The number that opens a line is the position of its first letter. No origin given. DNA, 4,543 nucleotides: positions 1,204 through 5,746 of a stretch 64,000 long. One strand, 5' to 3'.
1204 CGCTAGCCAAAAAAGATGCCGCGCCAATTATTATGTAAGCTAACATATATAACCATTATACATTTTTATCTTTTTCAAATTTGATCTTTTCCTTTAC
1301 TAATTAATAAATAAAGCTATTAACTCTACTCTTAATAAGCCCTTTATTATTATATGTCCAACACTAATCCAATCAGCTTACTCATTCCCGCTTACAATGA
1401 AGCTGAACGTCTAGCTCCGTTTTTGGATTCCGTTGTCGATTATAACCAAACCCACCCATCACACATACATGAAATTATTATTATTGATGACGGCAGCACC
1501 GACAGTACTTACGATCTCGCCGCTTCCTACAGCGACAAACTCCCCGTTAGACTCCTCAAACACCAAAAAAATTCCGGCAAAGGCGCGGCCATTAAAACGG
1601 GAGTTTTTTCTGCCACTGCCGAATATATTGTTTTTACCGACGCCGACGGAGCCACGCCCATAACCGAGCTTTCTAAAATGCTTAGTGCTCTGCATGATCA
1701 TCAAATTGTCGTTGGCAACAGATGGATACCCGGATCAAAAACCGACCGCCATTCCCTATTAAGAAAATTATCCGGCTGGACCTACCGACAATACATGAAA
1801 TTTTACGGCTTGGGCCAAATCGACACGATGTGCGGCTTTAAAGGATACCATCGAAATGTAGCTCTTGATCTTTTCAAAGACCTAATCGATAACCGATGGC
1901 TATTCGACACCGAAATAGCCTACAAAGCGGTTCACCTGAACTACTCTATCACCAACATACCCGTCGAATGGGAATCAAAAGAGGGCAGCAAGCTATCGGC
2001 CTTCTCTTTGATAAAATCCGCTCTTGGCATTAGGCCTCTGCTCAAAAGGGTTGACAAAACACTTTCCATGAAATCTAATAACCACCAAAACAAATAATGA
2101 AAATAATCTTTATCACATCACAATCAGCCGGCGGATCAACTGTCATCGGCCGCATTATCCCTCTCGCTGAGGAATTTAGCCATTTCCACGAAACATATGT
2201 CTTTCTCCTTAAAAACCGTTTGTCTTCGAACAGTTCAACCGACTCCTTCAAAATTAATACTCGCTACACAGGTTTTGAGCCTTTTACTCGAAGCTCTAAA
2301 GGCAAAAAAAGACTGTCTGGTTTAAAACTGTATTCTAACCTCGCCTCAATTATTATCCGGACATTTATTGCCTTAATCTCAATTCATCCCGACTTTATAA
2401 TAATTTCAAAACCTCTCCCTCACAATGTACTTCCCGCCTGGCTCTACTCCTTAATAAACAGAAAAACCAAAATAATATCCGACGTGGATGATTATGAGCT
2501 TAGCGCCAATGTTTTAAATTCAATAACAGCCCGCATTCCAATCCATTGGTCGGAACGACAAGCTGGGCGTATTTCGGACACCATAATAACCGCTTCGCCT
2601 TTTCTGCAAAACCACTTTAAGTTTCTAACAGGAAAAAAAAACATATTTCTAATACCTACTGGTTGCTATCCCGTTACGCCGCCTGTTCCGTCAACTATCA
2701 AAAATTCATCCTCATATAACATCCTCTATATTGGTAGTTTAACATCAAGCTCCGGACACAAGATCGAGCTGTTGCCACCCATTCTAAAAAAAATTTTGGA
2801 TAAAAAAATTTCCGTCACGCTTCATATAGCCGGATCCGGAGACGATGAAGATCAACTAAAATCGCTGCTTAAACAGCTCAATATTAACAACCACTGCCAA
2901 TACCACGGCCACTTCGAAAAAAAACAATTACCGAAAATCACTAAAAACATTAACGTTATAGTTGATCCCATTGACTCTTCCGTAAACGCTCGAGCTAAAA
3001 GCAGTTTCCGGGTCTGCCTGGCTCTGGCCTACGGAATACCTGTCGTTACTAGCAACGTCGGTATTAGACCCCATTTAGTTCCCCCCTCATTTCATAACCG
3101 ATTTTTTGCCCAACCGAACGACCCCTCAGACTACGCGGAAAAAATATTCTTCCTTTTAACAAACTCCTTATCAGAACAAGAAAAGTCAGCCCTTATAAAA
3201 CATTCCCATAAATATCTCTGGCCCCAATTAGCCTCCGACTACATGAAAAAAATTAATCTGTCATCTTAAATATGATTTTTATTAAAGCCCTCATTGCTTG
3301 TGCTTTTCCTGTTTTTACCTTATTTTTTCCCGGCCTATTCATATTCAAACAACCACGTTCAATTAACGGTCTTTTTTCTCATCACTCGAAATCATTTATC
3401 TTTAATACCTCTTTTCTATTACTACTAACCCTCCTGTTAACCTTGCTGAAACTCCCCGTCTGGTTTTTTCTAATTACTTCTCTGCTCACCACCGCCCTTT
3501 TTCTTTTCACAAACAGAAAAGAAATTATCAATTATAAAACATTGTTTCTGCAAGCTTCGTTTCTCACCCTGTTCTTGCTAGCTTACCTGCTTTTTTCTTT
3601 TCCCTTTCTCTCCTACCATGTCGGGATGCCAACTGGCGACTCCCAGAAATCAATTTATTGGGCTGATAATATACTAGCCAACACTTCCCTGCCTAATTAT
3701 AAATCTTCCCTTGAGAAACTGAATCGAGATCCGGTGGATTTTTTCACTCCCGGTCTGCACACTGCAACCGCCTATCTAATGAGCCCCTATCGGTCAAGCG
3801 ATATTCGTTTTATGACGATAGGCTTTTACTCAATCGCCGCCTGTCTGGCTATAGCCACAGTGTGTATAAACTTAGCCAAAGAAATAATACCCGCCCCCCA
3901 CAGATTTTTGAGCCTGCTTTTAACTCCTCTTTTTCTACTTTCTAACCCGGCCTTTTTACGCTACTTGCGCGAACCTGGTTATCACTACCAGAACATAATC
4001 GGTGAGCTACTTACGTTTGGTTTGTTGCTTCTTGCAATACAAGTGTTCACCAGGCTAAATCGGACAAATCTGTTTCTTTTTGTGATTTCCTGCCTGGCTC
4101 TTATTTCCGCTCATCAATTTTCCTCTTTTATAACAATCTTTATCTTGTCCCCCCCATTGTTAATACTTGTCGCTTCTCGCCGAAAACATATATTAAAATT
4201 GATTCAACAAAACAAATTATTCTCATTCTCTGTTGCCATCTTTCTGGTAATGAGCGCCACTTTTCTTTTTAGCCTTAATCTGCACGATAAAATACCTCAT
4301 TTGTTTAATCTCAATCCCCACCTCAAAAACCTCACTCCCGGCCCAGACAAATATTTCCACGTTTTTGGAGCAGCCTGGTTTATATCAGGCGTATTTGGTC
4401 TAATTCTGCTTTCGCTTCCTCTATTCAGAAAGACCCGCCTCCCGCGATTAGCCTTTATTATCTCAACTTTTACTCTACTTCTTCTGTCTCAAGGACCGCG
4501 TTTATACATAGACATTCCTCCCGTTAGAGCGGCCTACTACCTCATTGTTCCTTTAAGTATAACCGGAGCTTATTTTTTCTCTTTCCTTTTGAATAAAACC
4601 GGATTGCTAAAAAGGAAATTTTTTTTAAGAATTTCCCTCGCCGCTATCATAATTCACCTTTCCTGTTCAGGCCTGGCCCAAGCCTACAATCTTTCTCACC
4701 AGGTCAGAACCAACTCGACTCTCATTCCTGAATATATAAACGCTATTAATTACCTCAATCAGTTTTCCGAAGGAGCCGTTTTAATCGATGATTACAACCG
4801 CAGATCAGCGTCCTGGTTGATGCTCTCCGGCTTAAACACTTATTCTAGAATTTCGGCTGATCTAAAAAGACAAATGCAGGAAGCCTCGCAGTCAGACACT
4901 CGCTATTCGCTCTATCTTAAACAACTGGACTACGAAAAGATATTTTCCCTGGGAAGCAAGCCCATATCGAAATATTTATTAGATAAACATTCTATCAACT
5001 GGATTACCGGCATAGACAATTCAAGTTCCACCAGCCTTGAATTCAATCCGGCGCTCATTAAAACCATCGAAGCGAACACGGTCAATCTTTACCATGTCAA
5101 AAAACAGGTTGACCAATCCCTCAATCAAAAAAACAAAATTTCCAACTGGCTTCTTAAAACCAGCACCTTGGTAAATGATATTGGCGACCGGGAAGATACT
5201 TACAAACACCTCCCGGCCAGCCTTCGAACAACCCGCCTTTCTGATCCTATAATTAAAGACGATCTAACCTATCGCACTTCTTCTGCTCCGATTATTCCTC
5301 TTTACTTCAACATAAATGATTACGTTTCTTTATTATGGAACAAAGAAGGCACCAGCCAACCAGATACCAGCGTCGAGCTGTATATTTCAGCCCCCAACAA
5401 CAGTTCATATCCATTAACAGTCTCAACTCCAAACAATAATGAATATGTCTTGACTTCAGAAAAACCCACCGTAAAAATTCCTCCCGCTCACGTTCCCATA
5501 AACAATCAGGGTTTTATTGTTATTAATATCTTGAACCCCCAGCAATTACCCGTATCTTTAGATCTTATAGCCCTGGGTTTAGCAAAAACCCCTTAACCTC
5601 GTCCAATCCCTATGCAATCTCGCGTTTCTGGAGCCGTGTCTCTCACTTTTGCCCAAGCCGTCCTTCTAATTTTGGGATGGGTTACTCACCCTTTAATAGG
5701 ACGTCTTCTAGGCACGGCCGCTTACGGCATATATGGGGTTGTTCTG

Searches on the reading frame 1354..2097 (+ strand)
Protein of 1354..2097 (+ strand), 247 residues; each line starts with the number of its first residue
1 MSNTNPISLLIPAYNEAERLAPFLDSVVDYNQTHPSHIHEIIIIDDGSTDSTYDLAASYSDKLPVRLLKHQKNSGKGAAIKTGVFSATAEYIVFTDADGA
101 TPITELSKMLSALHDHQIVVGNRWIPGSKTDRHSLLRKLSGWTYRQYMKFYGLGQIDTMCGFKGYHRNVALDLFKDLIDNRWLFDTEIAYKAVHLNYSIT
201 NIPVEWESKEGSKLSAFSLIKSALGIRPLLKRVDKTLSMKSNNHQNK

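Call 17: search_protein_families(library=pfam, proteins=[window:1354-2097:+], max_evalue=0.001)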
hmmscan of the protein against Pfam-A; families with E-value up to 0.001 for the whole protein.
window:1354-2097:+ (247 aa): 4 families
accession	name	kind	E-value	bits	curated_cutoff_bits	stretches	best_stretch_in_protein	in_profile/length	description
PF00535.33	Glycos_transf_2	-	2e-30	106.4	23.3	1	8-171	1-165/168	Glycosyl transferase family 2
PF13641.12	Glyco_tranf_2_3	-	3.6e-07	30.9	27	1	6-157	2-146/230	Glycosyltransferase like family 2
PF10111.15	Glyco_tranf_2_2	-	1.7e-06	28.2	27.3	1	9-113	2-106/276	Glycosyltransferase like family 2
PF13704.12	Glyco_tranf_2_4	-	0.00015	22.6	27.5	1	21-98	4-81/98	Glycosyl transferase family 2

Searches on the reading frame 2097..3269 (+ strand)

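Call 17: search_protein_families(library=pfam, proteins=[window:2097-3269:+], max_evalue=0.001)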
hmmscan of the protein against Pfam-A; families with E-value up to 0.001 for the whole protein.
window:2097-3269:+ (390 aa): 2 families
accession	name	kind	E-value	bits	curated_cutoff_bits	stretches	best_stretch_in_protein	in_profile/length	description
PF00534.26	Glycos_transf_1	-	3.3e-18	66.3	26.4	1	203-361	12-160/172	Glycosyl transferases group 1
PF13692.12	Glyco_trans_1_4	-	4e-16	60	27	1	208-356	3-142/142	Glycosyl transferases group 1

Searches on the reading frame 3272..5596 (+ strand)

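Call 17: search_protein_families(library=pfam, proteins=[window:3272-5596:+], max_evalue=0.001)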
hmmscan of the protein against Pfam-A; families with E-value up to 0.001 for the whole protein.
window:3272-5596:+ (774 aa): 1 family
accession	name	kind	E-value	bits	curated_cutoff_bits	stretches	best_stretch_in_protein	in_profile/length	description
PF20176.3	DUF6541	-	6.9e-07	28.4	29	1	153-330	154-335/646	Family of unknown function (DUF6541)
